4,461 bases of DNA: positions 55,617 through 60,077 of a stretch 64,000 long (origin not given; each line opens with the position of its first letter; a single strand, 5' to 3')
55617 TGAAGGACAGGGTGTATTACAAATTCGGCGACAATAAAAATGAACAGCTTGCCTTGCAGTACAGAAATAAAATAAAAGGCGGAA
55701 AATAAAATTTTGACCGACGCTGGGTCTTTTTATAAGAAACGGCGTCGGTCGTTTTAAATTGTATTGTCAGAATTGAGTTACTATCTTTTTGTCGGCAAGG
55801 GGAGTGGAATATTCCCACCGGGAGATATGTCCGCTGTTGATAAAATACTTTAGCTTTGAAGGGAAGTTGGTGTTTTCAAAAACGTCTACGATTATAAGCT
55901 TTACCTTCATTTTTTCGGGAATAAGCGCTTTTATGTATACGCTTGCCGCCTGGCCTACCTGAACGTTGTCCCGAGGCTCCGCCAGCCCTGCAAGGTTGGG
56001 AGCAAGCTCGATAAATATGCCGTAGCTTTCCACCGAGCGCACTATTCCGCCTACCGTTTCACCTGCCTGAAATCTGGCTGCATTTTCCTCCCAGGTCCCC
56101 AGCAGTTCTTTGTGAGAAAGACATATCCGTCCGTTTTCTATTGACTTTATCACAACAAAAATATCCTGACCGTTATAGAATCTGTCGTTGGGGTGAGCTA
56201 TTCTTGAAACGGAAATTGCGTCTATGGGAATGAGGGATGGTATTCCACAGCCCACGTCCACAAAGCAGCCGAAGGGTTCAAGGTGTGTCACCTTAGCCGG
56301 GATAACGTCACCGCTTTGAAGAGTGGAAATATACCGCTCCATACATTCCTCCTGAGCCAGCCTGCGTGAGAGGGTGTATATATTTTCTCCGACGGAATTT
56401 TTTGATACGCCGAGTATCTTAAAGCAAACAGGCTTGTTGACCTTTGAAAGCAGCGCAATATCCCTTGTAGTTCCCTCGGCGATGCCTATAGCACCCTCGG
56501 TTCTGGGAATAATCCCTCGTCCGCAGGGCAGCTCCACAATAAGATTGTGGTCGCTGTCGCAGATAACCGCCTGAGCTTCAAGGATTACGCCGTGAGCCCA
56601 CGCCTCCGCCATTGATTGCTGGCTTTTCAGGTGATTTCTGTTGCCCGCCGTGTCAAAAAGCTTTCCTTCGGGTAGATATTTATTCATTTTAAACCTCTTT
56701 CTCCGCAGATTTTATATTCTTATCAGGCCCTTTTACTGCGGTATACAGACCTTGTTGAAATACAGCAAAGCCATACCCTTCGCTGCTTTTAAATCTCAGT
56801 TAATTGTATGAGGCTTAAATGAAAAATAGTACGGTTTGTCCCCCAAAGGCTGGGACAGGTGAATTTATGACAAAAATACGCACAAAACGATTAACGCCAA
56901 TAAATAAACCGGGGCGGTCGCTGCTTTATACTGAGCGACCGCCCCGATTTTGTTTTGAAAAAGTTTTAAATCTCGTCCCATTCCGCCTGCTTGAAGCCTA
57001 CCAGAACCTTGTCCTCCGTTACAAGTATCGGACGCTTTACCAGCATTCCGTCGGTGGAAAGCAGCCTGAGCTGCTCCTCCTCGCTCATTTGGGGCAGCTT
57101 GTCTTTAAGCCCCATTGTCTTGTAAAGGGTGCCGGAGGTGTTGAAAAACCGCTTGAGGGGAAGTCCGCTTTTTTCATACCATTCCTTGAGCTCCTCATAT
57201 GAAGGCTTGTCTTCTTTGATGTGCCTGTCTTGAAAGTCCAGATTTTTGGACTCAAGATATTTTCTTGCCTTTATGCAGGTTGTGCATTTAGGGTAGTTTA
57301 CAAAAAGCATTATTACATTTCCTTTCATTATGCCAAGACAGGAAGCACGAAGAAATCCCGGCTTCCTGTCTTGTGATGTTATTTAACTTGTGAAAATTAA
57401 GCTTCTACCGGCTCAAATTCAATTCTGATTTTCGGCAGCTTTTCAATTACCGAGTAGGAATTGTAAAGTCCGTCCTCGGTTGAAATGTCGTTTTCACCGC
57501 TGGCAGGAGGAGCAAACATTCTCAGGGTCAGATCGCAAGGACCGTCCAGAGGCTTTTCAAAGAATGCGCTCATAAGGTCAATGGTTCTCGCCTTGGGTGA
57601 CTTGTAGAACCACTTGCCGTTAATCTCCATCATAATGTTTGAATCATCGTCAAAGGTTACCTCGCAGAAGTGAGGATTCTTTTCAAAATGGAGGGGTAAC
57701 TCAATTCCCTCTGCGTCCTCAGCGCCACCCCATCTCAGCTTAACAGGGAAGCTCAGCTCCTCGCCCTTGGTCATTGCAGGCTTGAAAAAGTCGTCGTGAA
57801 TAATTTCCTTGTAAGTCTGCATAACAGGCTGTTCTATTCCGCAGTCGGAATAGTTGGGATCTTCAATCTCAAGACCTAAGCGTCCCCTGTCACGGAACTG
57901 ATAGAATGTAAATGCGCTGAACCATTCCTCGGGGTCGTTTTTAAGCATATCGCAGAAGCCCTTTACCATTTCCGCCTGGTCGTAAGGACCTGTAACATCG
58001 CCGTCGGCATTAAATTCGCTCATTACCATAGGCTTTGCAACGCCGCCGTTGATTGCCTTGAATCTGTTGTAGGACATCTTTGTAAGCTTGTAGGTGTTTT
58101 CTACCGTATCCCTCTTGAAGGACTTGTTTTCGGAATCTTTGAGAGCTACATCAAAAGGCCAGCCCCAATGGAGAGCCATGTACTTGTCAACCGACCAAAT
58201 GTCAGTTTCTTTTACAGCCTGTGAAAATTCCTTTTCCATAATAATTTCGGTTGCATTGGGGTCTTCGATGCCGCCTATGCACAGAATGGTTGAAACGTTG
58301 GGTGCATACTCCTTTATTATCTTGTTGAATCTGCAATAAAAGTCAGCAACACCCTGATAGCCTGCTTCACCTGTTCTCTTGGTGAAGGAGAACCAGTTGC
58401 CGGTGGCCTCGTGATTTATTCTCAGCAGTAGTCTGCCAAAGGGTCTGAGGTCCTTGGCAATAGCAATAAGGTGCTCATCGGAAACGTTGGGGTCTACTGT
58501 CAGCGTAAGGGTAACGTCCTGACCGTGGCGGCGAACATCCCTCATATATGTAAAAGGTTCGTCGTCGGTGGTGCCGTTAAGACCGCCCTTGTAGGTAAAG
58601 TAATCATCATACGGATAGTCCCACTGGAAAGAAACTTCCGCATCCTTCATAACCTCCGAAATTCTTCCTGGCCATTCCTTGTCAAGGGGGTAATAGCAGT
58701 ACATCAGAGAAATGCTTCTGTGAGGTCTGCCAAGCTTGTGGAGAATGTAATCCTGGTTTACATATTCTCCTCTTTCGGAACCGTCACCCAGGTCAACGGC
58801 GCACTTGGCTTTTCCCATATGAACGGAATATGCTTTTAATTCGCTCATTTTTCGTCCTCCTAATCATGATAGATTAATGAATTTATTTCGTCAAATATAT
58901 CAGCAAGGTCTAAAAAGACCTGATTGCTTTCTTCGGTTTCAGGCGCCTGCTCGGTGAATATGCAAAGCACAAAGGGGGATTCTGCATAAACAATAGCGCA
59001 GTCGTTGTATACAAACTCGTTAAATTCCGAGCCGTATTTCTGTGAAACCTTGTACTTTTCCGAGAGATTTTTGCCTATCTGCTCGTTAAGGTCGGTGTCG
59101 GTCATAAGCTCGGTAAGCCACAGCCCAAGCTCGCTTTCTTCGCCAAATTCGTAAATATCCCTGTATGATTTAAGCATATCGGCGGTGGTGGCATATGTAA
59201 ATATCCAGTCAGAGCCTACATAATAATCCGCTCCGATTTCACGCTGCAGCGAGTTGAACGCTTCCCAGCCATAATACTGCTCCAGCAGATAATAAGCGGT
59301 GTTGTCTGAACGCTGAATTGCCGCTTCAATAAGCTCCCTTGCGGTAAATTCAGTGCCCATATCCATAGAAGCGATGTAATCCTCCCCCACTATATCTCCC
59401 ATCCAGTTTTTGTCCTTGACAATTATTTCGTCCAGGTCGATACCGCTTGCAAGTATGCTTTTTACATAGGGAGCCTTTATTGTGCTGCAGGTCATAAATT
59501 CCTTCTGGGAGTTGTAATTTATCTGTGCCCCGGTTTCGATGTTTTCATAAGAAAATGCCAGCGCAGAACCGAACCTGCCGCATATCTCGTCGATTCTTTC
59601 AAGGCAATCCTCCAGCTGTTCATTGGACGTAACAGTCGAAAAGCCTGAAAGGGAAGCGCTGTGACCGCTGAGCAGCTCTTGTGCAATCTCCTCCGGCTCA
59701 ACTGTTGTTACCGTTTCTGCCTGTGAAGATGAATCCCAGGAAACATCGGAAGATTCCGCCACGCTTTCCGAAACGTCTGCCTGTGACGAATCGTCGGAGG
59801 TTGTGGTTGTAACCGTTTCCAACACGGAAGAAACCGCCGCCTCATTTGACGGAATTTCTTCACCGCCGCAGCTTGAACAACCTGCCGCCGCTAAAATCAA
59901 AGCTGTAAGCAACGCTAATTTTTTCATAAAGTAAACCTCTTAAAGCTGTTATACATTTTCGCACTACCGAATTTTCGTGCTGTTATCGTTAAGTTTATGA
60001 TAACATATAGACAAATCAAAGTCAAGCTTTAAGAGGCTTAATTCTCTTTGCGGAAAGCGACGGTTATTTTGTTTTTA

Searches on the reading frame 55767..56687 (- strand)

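Call 78: search_protein_families(library=pfam, proteins=[window:55767-56687:-], max_evalue=0.00001)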
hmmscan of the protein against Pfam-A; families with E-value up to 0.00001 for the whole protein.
window:55767-56687:- (306 aa): 2 families
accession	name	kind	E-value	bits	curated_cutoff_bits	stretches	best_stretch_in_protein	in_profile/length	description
PF00575.29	S1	-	3.1e-15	56.7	22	1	123-192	2-73/74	S1 RNA binding domain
PF23459.1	S1_RRP5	-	9e-08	33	27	0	123-186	1-64/72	RRP5 S1 domain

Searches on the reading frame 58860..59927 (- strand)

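Call 78: search_protein_families(library=pfam, proteins=[window:58860-59927:-], max_evalue=0.00001)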
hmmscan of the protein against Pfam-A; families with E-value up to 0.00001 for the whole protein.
window:58860-59927:- (355 aa): 1 family
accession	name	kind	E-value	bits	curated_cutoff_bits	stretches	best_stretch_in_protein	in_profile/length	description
PF13354.11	Beta-lactamase2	-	1.5e-27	96.8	22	1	125-325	2-214/214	Beta-lactamase enzyme family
